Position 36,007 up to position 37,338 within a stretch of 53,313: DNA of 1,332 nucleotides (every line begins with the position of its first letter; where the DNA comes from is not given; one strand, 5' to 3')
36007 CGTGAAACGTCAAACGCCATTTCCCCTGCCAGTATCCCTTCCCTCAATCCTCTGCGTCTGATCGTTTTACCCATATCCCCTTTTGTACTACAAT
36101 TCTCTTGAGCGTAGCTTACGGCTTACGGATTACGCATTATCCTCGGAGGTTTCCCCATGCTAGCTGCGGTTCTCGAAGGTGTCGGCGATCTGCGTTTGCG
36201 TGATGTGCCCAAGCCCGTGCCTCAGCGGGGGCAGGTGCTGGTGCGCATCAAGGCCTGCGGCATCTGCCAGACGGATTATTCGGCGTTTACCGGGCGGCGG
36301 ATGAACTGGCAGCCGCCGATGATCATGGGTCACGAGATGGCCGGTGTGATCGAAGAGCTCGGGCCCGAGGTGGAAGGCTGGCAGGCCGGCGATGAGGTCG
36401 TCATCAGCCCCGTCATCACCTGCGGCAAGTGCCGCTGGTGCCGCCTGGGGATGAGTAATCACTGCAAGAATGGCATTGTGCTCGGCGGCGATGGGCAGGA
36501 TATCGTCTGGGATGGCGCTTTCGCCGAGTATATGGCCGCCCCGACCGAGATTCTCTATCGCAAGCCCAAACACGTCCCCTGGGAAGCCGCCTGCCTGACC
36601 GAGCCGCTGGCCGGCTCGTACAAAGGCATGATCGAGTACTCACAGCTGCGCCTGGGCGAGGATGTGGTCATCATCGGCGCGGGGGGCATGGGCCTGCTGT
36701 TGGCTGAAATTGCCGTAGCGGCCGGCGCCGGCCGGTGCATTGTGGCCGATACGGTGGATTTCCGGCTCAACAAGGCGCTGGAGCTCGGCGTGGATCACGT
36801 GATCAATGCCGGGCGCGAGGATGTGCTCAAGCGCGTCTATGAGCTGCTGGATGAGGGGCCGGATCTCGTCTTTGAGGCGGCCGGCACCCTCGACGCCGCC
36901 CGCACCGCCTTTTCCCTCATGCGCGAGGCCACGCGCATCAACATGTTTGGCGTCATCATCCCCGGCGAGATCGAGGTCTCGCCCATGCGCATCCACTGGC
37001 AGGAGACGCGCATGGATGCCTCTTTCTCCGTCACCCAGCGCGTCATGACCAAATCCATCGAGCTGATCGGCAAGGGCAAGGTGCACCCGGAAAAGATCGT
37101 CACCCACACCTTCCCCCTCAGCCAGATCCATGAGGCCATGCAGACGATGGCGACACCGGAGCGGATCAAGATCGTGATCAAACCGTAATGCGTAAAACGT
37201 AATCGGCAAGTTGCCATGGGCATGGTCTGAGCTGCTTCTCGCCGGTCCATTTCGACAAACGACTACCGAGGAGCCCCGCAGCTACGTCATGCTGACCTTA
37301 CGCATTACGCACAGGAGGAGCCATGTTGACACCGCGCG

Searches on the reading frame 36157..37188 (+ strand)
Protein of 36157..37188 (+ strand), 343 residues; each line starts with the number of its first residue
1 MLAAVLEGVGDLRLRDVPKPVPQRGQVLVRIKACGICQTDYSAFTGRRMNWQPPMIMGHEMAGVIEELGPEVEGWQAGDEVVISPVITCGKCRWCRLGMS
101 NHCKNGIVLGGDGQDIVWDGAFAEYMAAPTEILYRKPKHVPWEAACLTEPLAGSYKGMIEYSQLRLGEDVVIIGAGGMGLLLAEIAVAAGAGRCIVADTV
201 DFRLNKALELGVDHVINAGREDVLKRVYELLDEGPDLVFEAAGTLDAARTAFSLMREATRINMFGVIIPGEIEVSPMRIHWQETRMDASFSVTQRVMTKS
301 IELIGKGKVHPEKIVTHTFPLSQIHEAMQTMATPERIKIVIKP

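Call 29: search_protein_families(library=pfam, proteins=[window:36157-37188:+], max_evalue=0.001)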
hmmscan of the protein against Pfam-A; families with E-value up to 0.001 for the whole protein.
window:36157-37188:+ (343 aa): 4 families
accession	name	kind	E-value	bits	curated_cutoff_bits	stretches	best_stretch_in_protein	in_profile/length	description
PF08240.17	ADH_N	-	1.8e-31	108.9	23.5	1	24-137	2-103/104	Alcohol dehydrogenase GroES-like domain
PF00107.32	ADH_zinc_N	-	5.2e-21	75.4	31.8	1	177-304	1-127/129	Zinc-binding dehydrogenase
PF13602.12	ADH_zinc_N_2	-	3.2e-07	31.8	27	1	210-334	1-126/134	Zinc-binding dehydrogenase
PF16912.11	Glu_dehyd_C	-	2.5e-05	24.3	34.9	1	168-341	32-209/211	Glucose dehydrogenase C-terminus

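Call 87: find_homologous_proteins(query=window:36157-37188:+, max_evalue=1e-80)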
Query window:36157-37188:+ (343 aa): 1013 proteins with E <= 1e-80 among 8000 candidates; the best 120 are listed.
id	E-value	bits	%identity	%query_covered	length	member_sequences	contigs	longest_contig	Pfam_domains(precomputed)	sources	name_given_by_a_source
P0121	1.9e-228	775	99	100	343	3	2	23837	PF00107.33,PF16912.12,PF13602.13,PF08240.18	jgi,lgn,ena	-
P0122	1.2e-203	694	87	100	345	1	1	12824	PF00107.33,PF16912.12,PF13602.13,PF08240.18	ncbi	-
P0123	1.9e-190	650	82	100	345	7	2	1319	PF00107.33,PF16912.12,PF13602.13,PF08240.18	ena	-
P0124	7.0e-188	642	81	100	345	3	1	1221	PF00107.33,PF13602.13,PF08240.18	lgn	-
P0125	7.5e-173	593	75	100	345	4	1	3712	PF00107.33,PF16912.12,PF08240.18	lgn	-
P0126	1.4e-166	572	73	100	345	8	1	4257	PF00107.33,PF16912.12,PF08240.18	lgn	-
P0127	3.2e-150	518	65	100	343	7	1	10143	PF00107.33,PF16912.12,PF13602.13,PF08240.18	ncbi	-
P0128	4.8e-150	518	66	100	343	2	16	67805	PF00107.33,PF16912.12,PF08240.18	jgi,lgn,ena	jgi:threonine dehydrogenase-like Zn-dependent dehydrogenase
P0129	1.1e-149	516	66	100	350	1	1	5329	PF00107.33,PF16912.12,PF13602.13,PF08240.18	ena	-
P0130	1.2e-149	516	66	100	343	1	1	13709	PF00107.33,PF16912.12,PF08240.18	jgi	-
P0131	1.7e-149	516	66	100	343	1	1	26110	PF00107.33,PF16912.12,PF08240.18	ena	-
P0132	1.8e-149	516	66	100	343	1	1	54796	PF00107.33,PF16912.12,PF08240.18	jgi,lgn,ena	-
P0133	2.7e-149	515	64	100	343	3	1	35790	PF00107.33,PF16912.12,PF13602.13,PF08240.18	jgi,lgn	-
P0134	3.3e-149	515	66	100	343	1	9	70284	PF00107.33,PF16912.12,PF08240.18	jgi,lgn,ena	-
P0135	3.7e-149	515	66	100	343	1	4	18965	PF00107.33,PF16912.12,PF08240.18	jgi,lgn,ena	-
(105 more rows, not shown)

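Call 88: find_encoding_contigs(protein=P0122, flank=10000, max_places=2)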
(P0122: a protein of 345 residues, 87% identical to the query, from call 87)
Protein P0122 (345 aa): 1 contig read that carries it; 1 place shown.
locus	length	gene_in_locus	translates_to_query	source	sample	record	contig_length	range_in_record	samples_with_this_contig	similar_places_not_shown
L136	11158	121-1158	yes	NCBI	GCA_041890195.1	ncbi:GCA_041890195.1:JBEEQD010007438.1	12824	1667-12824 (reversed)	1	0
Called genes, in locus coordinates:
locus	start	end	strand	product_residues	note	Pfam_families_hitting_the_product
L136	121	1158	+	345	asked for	PF08240:ADH_N, PF16912:Glu_dehyd_C (weak), PF00107:ADH_zinc_N, PF13602:ADH_zinc_N_2 (weak)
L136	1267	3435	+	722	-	PF00512:HisKA, PF02518:HATPase_c, PF00072:Response_reg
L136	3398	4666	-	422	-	PF00072:Response_reg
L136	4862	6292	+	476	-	PF01547:SBP_bac_1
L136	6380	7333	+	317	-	PF00528:BPD_transp_1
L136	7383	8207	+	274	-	PF00528:BPD_transp_1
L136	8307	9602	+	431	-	PF13527:Acetyltransf_9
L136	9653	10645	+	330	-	PF02126:PTE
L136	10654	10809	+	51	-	-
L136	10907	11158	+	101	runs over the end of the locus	-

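Call 89: find_encoding_contigs(protein=P0126, flank=5000, max_places=2)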
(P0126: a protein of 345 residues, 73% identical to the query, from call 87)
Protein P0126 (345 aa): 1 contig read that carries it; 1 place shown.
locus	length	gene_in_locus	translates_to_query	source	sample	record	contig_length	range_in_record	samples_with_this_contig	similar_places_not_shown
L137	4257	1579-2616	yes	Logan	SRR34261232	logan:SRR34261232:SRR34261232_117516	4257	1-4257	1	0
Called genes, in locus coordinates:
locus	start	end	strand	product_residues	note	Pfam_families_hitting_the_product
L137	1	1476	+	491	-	?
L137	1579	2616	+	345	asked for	PF08240:ADH_N, PF16912:Glu_dehyd_C (weak), PF00107:ADH_zinc_N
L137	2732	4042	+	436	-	PF00202:Aminotran_3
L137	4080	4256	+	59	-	?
